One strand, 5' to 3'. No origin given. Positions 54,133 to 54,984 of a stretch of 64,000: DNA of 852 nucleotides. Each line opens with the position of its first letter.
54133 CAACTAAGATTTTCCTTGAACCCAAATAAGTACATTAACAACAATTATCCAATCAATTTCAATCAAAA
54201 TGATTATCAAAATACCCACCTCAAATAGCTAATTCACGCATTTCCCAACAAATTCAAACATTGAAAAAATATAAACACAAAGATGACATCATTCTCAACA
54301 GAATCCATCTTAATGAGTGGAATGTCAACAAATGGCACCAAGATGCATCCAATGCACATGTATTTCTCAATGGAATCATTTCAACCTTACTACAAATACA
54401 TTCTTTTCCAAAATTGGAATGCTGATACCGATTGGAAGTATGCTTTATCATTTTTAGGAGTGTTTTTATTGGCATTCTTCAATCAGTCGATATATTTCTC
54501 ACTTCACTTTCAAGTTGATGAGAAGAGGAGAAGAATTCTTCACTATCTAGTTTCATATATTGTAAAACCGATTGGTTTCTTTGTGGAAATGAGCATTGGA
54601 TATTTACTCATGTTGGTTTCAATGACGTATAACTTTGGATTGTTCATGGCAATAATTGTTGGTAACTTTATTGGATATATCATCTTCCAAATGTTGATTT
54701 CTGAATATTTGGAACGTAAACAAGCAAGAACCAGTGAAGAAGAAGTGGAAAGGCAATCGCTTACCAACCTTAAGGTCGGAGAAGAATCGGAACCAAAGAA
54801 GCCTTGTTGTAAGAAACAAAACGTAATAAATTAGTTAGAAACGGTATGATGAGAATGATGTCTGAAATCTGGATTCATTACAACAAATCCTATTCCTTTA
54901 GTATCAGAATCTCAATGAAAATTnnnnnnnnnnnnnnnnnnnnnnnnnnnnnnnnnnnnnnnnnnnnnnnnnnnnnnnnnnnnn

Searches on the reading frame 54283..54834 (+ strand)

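Call 11: search_protein_families(library=pfam, proteins=[window:54283-54834:+], max_evalue=0.001)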
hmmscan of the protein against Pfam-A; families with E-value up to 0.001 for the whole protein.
window:54283-54834:+ (183 aa): 1 family
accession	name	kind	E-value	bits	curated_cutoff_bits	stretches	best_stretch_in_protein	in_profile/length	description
PF04145.20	Ctr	-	3.4e-15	57.3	25.3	2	87-135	108-151/151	Ctr copper transporter family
